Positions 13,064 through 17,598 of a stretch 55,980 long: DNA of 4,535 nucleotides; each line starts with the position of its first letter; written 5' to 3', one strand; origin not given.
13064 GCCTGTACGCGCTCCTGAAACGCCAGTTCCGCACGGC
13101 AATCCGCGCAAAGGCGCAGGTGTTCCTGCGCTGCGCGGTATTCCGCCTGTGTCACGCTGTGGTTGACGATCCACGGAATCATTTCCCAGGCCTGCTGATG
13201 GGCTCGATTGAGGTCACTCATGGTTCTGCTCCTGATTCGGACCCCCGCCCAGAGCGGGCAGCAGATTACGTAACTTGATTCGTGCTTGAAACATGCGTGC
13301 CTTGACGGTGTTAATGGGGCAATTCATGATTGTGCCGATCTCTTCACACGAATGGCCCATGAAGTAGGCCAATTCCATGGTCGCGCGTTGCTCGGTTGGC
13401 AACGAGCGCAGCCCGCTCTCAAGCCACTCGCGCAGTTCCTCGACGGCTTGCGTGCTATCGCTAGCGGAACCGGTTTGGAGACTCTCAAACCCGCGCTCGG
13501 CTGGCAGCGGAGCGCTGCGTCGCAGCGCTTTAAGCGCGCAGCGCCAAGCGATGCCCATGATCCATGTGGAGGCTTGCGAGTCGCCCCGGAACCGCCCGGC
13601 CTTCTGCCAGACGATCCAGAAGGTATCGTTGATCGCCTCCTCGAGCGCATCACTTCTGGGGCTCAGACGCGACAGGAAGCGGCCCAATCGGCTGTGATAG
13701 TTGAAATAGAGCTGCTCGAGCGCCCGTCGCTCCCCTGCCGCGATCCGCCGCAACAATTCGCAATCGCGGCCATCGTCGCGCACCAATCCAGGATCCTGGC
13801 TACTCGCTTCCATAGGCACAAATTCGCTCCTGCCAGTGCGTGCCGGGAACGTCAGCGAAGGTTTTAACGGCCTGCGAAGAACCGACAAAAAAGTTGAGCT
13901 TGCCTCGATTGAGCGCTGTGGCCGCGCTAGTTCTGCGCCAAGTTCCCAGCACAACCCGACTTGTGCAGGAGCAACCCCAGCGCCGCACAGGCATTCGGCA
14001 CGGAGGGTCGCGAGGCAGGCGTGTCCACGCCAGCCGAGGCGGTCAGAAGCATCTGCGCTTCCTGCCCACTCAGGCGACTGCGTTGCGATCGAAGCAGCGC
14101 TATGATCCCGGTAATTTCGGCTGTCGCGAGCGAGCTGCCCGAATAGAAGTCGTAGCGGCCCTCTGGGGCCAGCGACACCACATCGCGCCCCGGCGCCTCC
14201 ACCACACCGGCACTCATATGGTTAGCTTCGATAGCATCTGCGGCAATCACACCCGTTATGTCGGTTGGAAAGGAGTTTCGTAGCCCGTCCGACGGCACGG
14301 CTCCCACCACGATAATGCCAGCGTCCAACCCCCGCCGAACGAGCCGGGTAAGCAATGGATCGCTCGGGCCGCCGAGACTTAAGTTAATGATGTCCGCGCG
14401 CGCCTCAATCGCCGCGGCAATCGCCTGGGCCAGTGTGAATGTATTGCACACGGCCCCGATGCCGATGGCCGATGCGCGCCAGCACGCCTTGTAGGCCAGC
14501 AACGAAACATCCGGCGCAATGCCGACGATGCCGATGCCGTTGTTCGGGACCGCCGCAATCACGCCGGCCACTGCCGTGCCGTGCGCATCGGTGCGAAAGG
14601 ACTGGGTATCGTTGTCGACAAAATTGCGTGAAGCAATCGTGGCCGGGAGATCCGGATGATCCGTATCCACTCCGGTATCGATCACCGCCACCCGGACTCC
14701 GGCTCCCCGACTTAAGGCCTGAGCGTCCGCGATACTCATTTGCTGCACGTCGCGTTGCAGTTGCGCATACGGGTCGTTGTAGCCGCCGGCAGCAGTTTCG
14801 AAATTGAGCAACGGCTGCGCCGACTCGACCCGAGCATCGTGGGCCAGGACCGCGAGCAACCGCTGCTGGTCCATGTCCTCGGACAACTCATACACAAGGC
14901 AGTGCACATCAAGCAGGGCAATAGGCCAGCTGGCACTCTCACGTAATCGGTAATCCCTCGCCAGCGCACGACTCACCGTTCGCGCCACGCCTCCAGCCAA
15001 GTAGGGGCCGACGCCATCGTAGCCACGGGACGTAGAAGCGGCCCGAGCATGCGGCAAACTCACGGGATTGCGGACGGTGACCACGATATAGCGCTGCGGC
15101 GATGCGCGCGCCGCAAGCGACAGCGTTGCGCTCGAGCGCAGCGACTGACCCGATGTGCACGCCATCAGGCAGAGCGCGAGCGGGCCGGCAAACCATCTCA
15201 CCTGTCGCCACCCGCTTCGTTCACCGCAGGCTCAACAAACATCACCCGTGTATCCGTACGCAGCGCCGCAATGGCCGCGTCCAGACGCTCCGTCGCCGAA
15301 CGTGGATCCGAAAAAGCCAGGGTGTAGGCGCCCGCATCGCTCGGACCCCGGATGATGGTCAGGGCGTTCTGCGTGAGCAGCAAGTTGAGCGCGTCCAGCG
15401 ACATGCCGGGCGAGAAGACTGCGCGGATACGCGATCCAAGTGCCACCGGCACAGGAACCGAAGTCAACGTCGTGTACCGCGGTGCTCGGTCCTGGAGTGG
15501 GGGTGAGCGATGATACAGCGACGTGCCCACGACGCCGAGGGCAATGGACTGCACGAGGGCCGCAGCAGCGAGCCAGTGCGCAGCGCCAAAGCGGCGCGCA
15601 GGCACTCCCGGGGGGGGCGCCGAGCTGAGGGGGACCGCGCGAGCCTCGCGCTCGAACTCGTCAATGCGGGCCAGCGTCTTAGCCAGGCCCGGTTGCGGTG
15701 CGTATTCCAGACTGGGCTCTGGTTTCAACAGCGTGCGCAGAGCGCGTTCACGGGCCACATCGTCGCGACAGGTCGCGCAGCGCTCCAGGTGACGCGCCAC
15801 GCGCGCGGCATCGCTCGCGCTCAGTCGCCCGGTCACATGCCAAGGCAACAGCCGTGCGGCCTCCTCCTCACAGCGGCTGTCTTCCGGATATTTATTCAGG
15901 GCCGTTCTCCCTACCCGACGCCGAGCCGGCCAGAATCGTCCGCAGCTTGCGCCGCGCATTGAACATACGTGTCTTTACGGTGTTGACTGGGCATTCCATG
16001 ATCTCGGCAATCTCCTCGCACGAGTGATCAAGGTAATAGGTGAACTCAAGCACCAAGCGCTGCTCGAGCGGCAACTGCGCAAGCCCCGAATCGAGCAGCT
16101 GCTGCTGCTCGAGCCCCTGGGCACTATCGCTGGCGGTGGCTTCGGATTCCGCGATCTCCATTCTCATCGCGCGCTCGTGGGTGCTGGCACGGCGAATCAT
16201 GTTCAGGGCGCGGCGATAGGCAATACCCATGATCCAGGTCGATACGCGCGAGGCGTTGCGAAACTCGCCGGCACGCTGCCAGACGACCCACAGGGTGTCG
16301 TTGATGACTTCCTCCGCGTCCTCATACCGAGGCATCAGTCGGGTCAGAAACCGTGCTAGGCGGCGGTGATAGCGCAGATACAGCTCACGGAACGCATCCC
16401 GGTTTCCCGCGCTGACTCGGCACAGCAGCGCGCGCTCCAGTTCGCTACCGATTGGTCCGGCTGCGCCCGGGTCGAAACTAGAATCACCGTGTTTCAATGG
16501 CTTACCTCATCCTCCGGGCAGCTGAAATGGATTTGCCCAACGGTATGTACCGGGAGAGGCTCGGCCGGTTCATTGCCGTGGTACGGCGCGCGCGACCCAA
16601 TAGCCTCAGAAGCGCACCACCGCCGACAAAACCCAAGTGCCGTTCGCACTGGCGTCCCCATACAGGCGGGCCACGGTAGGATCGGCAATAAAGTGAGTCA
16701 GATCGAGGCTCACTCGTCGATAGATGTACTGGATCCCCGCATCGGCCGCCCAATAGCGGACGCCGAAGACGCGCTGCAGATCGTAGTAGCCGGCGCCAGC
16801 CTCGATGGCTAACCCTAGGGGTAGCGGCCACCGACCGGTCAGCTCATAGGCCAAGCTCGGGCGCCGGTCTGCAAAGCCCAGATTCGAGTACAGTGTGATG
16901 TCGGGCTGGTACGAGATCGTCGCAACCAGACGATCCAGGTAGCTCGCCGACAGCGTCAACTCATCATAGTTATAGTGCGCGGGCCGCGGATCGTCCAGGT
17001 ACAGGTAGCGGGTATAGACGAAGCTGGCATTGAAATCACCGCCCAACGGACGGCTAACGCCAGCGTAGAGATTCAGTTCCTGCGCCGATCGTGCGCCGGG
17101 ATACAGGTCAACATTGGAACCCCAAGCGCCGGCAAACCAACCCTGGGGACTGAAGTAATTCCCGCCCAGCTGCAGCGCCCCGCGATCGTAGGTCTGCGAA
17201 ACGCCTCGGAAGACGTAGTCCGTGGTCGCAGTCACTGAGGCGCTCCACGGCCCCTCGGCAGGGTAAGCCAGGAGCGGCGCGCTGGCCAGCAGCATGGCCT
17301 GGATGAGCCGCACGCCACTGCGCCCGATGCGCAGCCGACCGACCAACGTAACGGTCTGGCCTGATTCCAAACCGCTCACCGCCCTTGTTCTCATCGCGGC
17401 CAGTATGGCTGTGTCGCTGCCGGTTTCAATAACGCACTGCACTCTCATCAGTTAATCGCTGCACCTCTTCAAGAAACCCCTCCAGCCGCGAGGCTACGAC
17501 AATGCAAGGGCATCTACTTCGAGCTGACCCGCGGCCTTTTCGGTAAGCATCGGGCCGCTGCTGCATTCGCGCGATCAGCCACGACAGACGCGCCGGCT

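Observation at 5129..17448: Twelve-gene co-linear array joining two ECF sigma modules to a radical-SAM, methylation, glycosylation and export cassette with no visible scaffold gene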

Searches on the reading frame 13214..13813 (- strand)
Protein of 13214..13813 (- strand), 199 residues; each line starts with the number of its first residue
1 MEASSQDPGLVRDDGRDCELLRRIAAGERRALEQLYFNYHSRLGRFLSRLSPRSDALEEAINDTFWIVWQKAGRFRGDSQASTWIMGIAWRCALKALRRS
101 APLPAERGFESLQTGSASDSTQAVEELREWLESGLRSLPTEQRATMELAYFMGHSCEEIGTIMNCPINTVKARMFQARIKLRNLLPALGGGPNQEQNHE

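Call 4: search_protein_families(library=pfam, proteins=[window:13214-13813:-], max_evalue=0.01)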
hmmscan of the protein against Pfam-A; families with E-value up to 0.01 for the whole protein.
window:13214-13813:- (199 aa): 4 families
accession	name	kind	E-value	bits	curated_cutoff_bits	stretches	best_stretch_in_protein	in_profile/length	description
PF08281.18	Sigma70_r4_2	-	7e-12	45.2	25.7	1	129-181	2-54/54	Sigma-70, region 4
PF04545.22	Sigma70_r4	-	1.4e-09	37.7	24.1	1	135-183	2-50/50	Sigma-70, region 4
PF04542.20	Sigma70_r2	-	2.6e-09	37.2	24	1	38-100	4-68/71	Sigma-70 region 2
PF07638.17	Sigma70_ECF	-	1.7e-08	35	21.1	1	117-183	116-181/185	ECF sigma factor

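Call 5: search_protein_families(library=ncbifam, proteins=[window:13214-13813:-], max_evalue=0.01)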
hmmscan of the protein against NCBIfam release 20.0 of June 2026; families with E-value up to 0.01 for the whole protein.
window:13214-13813:- (199 aa): 72 families (the best 25 are shown)
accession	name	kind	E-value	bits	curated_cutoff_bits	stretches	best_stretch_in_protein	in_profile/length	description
NF009168.0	PRK12515.1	subfamily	6.3e-33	113.9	236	1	17-189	9-183/189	RNA polymerase sigma factor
NF007225.0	PRK09643.1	equivalog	2.5e-25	89.4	190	1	13-196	10-193/204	RNA polymerase sigma factor SigM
NF009166.1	PRK12513.1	equivalog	2.3e-24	86.2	206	1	14-187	6-188/193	RNA polymerase sigma factor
NF009171.0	PRK12518.1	equivalog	2.3e-22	79.7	208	1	17-187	14-186/191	RNA polymerase sigma factor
TIGR02939.1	RpoE_Sigma70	equivalog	6.5e-22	78.5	236.15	1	15-182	5-183/190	RNA polymerase sigma factor RpoE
NF007216.0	PRK09638.1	equivalog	3e-21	76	194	1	17-182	5-171/180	RNA polymerase sigma factor SigY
NF007228.0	PRK09646.1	subfamily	6.8e-21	74.8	226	1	18-185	18-190/194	ECF RNA polymerase sigma factor SigK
NF004113.0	PRK05602.1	equivalog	8.5e-20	71.3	208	1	12-187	27-203/211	RNA polymerase sigma factor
NF008888.0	PRK11922.1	equivalog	6.7e-19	68.4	204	1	13-185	13-196/231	RNA polymerase sigma factor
TIGR02985.1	Sig70_bacteroi1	subfamily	2.8e-18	66.7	126.4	1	31-185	2-162/162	RNA polymerase sigma-70 factor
TIGR02937.1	sigma70-ECF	superfamily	3.2e-18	65.9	42.9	1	31-184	2-164/165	sigma-70 family RNA polymerase sigma factor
TIGR02983.1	SigE-fam_strep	subfamily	2.5e-17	63.2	141.55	1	28-186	4-159/162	SigE family RNA polymerase sigma factor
NF008894.0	PRK11924.3-1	equivalog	9e-16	58.5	258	1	17-183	9-179/188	RNA polymerase sigma factor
NF009189.0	PRK12537.1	equivalog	9.8e-16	57.8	261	1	21-183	14-179/182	RNA polymerase sigma factor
NF009172.0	PRK12519.1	subfamily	1.6e-15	57.2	222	1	14-187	13-191/194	RNA polymerase sigma factor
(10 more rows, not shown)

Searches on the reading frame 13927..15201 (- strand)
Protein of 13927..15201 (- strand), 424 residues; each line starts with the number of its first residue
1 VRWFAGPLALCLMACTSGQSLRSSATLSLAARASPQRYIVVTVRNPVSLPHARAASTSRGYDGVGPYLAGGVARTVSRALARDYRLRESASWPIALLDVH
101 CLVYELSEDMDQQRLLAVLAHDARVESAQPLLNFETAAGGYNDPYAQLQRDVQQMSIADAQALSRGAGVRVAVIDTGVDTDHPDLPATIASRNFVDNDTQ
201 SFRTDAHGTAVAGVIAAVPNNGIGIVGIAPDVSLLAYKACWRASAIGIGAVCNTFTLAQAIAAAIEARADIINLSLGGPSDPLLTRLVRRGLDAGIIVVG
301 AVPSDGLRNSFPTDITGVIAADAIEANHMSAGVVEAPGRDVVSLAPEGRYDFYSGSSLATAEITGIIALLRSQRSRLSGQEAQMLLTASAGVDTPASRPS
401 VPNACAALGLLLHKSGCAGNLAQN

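Call 4: search_protein_families(library=pfam, proteins=[window:13927-15201:-], max_evalue=0.01)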
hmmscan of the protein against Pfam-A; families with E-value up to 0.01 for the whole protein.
window:13927-15201:- (424 aa): 1 family
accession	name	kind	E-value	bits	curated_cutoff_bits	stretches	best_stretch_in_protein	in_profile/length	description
PF00082.27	Peptidase_S8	-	6.7e-32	111.4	21.8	1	166-390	1-273/288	Subtilase family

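Call 5: search_protein_families(library=ncbifam, proteins=[window:13927-15201:-], max_evalue=0.01)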
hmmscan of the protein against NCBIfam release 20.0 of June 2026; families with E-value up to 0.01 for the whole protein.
window:13927-15201:- (424 aa): 8 families
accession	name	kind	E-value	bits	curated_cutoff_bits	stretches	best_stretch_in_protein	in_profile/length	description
TIGR03921.1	T7SS_mycosin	equivalog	9.4e-38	130.2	278.75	1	156-390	2-263/353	type VII secretion-associated serine protease mycosin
NF049966.1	QH_SP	equivalog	1.5e-16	60.4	165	1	255-390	74-211/219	subtilisin-like serine protease QhpE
NF033595.1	denti_PrtP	equivalog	1.7e-11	43.5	300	2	203-239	246-283/606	dentilisin complex serine proteinase subunit PrtP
NF051851.1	AtpSerPepEprS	equivalog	5.4e-09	34.6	1700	2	334-395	281-343/988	autotransporter serine peptidase EprS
TIGR03895.1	protease_PatA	subfamily_domain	1.5e-08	33.9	421.05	1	207-376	1-182/606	PatA/PatG family cyanobactin maturation protease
NF040553.1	SGO_0316_fam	subfamily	4.7e-08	31.2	1400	1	196-280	354-433/1486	SGO_0316/SGO_0317 family LPXTG-anchored serine peptidase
NF040809.1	germ_prot_CspBA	exception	3.3e-05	21.7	1250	0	328-370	430-472/1099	bifunctional germination protease/germinant receptor pseudoprotease CspBA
NF042956.1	IteS_antiphage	equivalog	0.00023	19.6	900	1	128-217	212-303/747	S8 family anti-phage peptidase IteS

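Call 66: find_homologous_proteins(query=window:13927-15201:-, max_evalue=1e-20)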
Query window:13927-15201:- (424 aa): 4195 proteins with E <= 1e-20 among 8000 candidates; the best 120 are listed.
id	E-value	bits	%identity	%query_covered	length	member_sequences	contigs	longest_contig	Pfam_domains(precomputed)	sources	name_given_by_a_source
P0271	8.5e-270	912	100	100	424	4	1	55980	PF00082.28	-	-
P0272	1.2e-236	803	88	100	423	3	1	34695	PF00082.28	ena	-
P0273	1.7e-235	799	89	99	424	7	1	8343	PF00082.28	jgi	jgi:subtilisin family serine protease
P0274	8.3e-215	731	86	94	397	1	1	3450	PF00082.28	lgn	-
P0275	7.1e-204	695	78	95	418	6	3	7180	PF00082.28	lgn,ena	-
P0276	3.0e-192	657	75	95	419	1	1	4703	PF00082.28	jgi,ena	-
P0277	3.2e-192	657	74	99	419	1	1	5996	PF00082.28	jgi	jgi:hypothetical protein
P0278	1.0e-191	655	73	99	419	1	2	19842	PF00082.28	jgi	jgi:subtilisin family serine protease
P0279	1.4e-191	655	74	99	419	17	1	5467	PF00082.28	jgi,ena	-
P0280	2.5e-190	651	72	99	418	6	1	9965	PF00082.28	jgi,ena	-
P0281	2.0e-188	644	74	95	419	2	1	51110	PF00082.28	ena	-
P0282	8.5e-187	639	72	98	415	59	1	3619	PF00082.28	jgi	jgi:hypothetical protein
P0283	1.4e-185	635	72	99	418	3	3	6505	PF00082.28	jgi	jgi:subtilisin family serine protease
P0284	3.9e-183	627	72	96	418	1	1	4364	PF00082.28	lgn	-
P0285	4.7e-183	627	73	95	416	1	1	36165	PF00082.28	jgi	jgi:subtilisin family serine protease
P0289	3.5e-179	614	73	94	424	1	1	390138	PF00082.28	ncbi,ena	-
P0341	3.0e-165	568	67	96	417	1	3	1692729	PF00082.28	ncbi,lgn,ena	-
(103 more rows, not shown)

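Call 67: find_encoding_contigs(protein=P0341, flank=10000, max_places=1)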
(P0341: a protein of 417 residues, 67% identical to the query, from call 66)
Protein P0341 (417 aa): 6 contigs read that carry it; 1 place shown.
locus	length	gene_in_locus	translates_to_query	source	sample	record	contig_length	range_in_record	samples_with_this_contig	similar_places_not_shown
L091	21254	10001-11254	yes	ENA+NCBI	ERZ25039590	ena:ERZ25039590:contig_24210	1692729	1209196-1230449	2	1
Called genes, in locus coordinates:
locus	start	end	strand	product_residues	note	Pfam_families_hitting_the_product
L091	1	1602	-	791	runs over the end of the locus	PF03104:DNA_pol_B_exo1, PF00136:DNA_pol_B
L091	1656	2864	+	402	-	PF00437:T2SSE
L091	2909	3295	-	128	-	-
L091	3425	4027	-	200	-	PF06912:DUF1275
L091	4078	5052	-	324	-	PF00126:HTH_1, PF03466:LysR_substrate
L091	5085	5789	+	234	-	PF02678:Pirin, PF17954:Pirin_C_2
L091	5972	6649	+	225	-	PF00034:Cytochrom_C, PF13442:Cytochrome_CBB3 (faint), PF00034:Cytochrom_C (weak)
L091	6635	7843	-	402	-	-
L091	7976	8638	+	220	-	PF09694:Gcw_chp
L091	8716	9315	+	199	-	PF04542:Sigma70_r2, PF08281:Sigma70_r4_2, PF04545:Sigma70_r4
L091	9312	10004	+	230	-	PF13490:zf-HC2 (faint)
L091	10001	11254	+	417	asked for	PF00082:Peptidase_S8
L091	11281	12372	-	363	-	-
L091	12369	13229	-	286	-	-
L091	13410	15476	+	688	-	PF17957:Big_7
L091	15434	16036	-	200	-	PF04268:SoxG, PF01571:GCV_T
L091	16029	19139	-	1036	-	PF13510:Fer2_4, PF00890:FAD_binding_2 (weak), PF07992:Pyr_redox_2 (weak), PF12831:FAD_oxidored, PF13738:Pyr_redox_3 (faint), PF17806:SO_alpha_A3, PF01571:GCV_T, PF08669:GCV_T_C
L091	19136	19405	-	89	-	PF04267:SoxD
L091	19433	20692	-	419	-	PF01946:Thi4 (weak), PF01266:DAO, PF13450:NAD_binding_8 (weak)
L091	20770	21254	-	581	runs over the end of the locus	PF01979:Amidohydro_1 (faint), PF07969:Amidohydro_3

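Call 68: find_encoding_contigs(protein=P0289, flank=10000, max_places=1)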
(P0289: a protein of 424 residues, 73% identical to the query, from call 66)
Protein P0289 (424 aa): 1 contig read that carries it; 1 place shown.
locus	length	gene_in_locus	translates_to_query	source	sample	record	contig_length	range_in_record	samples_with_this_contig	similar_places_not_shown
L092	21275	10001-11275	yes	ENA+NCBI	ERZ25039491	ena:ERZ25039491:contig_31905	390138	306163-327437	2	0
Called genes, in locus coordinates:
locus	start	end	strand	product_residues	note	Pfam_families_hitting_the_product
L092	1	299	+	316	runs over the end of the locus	PF00126:HTH_1, PF03466:LysR_substrate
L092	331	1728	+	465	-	PF02133:Transp_cyt_pur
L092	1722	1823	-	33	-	-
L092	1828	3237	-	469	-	PF07690:MFS_1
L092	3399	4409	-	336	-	PF01145:Band_7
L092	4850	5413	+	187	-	PF00083:Sugar_tr, PF07690:MFS_1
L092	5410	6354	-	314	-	PF02423:OCD_Mu_crystall, PF01488:Shikimate_DH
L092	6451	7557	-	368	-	-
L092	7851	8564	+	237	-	PF09694:Gcw_chp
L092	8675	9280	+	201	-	PF04542:Sigma70_r2, PF08281:Sigma70_r4_2, PF04545:Sigma70_r4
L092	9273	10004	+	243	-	PF13490:zf-HC2 (faint)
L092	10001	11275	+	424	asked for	PF00082:Peptidase_S8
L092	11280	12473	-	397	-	-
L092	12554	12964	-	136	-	PF07681:DoxX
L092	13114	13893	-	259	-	PF02900:LigB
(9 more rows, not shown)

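Call 101: search_protein_families(library=pfam, proteins=[L091:6635-7843:-], max_evalue=0.01)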
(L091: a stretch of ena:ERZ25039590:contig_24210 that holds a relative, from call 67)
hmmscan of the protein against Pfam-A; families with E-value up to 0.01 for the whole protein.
L091:6635-7843:- (402 aa): 2 families
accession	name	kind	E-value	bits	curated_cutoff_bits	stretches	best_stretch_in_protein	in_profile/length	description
PF08450.18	SGL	-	0.00097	19.2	26.3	1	242-355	120-224/246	SMP-30/Gluconolactonase/LRE-like region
PF01436.27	NHL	-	0.0095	16.4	20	0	258-277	3-21/28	NHL repeat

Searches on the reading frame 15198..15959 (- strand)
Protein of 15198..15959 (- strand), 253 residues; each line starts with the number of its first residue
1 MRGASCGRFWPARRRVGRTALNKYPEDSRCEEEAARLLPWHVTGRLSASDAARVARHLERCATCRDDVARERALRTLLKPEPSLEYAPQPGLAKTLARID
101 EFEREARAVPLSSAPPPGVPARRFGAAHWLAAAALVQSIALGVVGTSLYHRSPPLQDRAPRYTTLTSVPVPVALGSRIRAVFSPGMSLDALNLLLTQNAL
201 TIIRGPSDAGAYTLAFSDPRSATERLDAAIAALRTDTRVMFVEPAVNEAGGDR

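Call 4: search_protein_families(library=pfam, proteins=[window:15198-15959:-], max_evalue=0.01)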
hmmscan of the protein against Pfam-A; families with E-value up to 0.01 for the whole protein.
window:15198-15959:- (253 aa): 1 family
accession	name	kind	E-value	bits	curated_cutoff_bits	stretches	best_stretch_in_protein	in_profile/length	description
PF13490.11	zf-HC2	-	1.6e-05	25.3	22.2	1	32-65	2-35/35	Putative zinc-finger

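Call 5: search_protein_families(library=ncbifam, proteins=[window:15198-15959:-], max_evalue=0.01)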
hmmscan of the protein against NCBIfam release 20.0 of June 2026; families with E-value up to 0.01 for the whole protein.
window:15198-15959:- (253 aa): 3 families
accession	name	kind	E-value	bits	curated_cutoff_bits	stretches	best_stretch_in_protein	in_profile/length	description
NF052375.1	antisigma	equivalog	2.8e-11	43.8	100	1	38-164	2-122/217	anti-sigma factor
TIGR03988.1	antisig_RsrA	equivalog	5.9e-07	29.5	62.5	1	43-102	14-73/77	mycothiol system anti-sigma-R factor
TIGR02451.1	anti_sig_ChrR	subfamily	0.00041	20.2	124.5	1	36-109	6-79/216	ChrR family anti-sigma-E factor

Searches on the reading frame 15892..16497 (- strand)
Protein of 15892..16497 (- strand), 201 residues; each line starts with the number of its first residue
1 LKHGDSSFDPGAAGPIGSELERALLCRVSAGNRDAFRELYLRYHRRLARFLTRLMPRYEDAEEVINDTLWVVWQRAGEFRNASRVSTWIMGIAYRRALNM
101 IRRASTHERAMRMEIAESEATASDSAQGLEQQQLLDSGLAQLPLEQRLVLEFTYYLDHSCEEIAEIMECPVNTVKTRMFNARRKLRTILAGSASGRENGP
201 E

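Call 7: search_protein_families(library=pfam, proteins=[window:15892-16497:-], max_evalue=0.01)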
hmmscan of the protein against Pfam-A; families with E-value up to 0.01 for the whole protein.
window:15892-16497:- (201 aa): 4 families
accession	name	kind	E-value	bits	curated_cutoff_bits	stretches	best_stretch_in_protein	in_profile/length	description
PF08281.18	Sigma70_r4_2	-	2.1e-14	53.4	25.7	1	134-185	3-54/54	Sigma-70, region 4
PF04542.20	Sigma70_r2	-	8.2e-12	45.2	24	1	39-105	1-69/71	Sigma-70 region 2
PF04545.22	Sigma70_r4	-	2.5e-10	40.1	24.1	1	139-186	2-49/50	Sigma-70, region 4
PF07638.17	Sigma70_ECF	-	9.1e-07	29.4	21.1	1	24-187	7-181/185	ECF sigma factor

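Call 28: search_protein_families(library=ncbifam, proteins=[window:15892-16497:-], max_evalue=0.001)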
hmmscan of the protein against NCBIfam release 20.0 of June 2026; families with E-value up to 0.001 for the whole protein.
window:15892-16497:- (201 aa): 81 families (the best 25 are shown)
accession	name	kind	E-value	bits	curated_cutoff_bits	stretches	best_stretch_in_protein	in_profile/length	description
NF009168.0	PRK12515.1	subfamily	8.3e-37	126.5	236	1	21-191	9-181/189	RNA polymerase sigma factor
NF009166.1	PRK12513.1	equivalog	2.7e-30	105.5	206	1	21-191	9-188/193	RNA polymerase sigma factor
NF007225.0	PRK09643.1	equivalog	7.4e-30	104.1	190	1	18-193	11-186/204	RNA polymerase sigma factor SigM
NF009171.0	PRK12518.1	equivalog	6.4e-29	101.1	208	1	20-190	13-185/191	RNA polymerase sigma factor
TIGR02985.1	Sig70_bacteroi1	subfamily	2e-28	99.7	126.4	1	35-188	2-161/162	RNA polymerase sigma-70 factor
NF004113.0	PRK05602.1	equivalog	5.3e-26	91.5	208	1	21-194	32-206/211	RNA polymerase sigma factor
NF007216.0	PRK09638.1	equivalog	4e-25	88.6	194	1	21-187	5-172/180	RNA polymerase sigma factor SigY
NF007228.0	PRK09646.1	subfamily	1.2e-24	87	226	1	21-191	17-192/194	ECF RNA polymerase sigma factor SigK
TIGR02983.1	SigE-fam_strep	subfamily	1.5e-24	86.7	141.55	1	31-190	3-159/162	SigE family RNA polymerase sigma factor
TIGR02937.1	sigma70-ECF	superfamily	8.2e-24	84.1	42.9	1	34-188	1-164/165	sigma-70 family RNA polymerase sigma factor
NF009190.0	PRK12538.1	equivalog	1.7e-22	80.2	303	1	21-191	50-221/233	RNA polymerase sigma factor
NF008888.0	PRK11922.1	equivalog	3.5e-22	79.2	204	1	20-190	16-197/231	RNA polymerase sigma factor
NF058625.1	sigma_PG0214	equivalog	2.6e-21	76.1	130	1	34-189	4-161/170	GFO_1088 family ECF-type sigma factor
NF008894.0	PRK11924.3-1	equivalog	9.9e-21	74.6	258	1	22-191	10-183/188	RNA polymerase sigma factor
TIGR02939.1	RpoE_Sigma70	equivalog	2.7e-20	73.2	236.15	1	19-187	5-184/190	RNA polymerase sigma factor RpoE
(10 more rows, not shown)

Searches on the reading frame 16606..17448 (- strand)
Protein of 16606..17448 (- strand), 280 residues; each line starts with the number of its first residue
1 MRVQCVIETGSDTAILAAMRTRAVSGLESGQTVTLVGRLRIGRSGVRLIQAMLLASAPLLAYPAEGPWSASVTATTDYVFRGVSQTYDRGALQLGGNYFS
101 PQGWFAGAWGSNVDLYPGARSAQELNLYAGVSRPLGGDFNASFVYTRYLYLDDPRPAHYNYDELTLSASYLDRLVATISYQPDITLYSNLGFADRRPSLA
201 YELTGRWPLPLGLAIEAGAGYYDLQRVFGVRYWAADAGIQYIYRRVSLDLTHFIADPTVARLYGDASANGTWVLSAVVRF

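Call 7: search_protein_families(library=pfam, proteins=[window:16606-17448:-], max_evalue=0.01)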
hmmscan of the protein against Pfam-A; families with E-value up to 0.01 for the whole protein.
window:16606-17448:- (280 aa): 1 family
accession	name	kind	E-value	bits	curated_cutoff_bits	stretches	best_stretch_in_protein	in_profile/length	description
PF09694.16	Gcw_chp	-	6.7e-17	62.7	24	1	69-232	11-177/230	Bacterial protein of unknown function (Gcw_chp)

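Call 28: search_protein_families(library=ncbifam, proteins=[window:16606-17448:-], max_evalue=0.001)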
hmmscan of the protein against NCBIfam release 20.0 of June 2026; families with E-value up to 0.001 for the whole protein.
window:16606-17448:- (280 aa): 1 family
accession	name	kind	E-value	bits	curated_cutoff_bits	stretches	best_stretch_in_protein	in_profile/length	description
TIGR02001.1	gcw_chp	subfamily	1.4e-25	90.3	47.15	1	50-225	11-184/244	TorF family putative porin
